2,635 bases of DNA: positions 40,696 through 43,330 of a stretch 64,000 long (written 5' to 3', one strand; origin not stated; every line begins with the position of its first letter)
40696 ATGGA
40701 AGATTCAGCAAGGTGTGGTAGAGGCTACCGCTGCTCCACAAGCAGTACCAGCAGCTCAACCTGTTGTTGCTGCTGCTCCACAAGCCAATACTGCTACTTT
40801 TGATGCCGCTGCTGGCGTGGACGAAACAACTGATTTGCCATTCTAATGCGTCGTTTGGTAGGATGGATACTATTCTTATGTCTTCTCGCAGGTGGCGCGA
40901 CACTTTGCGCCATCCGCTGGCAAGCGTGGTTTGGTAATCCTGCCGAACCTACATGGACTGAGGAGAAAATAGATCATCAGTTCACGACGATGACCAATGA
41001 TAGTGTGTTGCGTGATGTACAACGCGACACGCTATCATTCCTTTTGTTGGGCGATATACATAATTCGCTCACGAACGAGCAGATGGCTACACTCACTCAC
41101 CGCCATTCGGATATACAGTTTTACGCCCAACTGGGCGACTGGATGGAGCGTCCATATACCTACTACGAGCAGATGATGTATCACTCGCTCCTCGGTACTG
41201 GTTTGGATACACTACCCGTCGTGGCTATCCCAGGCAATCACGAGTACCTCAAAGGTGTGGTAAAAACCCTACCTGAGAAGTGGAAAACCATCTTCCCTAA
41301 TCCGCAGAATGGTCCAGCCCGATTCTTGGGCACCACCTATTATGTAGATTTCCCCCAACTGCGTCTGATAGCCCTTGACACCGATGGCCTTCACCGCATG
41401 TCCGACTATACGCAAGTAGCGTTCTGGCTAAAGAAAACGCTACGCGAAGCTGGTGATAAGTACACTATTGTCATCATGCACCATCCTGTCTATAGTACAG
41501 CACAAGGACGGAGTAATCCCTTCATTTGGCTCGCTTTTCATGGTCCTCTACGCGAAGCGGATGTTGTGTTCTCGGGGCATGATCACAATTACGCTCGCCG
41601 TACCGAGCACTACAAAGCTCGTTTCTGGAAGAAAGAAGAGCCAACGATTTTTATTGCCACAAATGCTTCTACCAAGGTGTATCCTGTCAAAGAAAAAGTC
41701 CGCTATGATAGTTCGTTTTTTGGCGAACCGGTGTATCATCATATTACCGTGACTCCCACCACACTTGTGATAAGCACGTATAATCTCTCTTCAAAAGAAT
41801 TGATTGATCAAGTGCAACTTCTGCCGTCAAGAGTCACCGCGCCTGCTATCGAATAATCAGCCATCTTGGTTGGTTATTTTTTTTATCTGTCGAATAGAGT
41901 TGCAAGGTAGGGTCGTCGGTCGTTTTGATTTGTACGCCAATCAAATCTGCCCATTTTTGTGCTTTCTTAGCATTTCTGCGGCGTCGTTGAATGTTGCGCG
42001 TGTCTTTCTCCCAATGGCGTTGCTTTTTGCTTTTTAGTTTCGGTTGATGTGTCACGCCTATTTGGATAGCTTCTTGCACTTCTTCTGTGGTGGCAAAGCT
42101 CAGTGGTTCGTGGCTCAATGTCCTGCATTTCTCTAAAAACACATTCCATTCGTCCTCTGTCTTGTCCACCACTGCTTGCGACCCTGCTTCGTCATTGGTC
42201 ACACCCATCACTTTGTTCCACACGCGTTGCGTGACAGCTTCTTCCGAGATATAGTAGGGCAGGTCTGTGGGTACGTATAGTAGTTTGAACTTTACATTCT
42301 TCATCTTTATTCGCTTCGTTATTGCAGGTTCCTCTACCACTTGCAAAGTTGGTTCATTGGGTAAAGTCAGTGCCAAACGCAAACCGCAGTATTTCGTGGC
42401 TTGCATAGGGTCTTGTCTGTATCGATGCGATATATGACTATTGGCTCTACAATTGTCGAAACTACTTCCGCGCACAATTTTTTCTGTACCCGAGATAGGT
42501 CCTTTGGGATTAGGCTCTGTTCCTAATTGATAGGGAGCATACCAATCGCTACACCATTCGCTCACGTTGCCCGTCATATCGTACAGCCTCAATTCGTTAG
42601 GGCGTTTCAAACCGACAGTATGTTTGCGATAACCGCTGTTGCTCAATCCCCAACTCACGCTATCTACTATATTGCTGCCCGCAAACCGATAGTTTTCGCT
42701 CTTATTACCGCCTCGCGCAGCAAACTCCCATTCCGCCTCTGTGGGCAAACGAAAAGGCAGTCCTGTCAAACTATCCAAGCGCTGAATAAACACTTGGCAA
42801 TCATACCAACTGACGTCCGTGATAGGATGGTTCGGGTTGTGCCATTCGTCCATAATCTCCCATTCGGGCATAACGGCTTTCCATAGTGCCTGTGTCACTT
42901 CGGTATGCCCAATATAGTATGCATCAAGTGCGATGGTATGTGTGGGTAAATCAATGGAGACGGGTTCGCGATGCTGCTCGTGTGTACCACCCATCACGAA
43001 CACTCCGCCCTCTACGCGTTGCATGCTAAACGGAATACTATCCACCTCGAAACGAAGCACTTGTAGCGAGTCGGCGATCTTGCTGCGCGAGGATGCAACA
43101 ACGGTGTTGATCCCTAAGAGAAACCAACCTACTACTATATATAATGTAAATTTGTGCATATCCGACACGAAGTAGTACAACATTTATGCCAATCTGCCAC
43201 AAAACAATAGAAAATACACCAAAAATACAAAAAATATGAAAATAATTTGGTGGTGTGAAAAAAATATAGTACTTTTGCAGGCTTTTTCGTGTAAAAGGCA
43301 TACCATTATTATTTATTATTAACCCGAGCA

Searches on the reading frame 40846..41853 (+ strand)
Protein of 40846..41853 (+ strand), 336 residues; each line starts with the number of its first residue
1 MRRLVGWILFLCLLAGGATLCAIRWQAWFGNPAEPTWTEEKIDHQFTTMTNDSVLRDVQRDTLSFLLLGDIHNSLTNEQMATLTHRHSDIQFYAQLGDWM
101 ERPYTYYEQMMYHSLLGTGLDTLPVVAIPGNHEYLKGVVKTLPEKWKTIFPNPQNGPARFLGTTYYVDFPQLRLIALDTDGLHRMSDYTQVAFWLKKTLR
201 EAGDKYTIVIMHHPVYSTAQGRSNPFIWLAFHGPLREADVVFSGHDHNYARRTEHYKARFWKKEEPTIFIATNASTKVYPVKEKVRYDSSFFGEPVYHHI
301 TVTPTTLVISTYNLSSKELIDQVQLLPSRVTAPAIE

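Call 9: search_protein_families(library=pfam, proteins=[window:40846-41853:+], max_evalue=0.001)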
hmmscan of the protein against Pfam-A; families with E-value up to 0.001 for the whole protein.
window:40846-41853:+ (336 aa): 1 family
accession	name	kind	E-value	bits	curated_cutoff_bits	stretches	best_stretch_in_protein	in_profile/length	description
PF00149.33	Metallophos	-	4.7e-12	47.2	21.5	1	64-249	2-191/191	Calcineurin-like phosphoesterase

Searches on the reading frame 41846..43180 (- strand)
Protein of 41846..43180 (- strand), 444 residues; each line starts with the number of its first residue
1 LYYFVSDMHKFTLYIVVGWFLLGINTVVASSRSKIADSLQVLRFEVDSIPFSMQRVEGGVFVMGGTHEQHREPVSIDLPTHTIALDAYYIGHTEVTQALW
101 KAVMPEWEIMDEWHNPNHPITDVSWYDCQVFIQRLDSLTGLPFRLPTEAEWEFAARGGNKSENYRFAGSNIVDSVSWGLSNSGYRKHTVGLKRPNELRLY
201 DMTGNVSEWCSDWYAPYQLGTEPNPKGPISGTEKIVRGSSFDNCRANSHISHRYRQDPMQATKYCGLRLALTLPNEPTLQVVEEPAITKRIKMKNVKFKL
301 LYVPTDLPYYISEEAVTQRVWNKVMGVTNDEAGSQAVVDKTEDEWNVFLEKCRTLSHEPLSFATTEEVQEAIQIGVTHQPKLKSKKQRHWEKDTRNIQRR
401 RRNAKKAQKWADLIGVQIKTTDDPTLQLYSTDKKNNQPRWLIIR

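Call 9: search_protein_families(library=pfam, proteins=[window:41846-43180:-], max_evalue=0.001)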
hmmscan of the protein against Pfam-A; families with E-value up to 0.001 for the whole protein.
window:41846-43180:- (444 aa): 1 family
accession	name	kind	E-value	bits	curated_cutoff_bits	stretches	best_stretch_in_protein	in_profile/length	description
PF03781.23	FGE-sulfatase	-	4.4e-38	131.8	23.3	1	53-270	5-254/255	Sulfatase-modifying factor enzyme 1-like domain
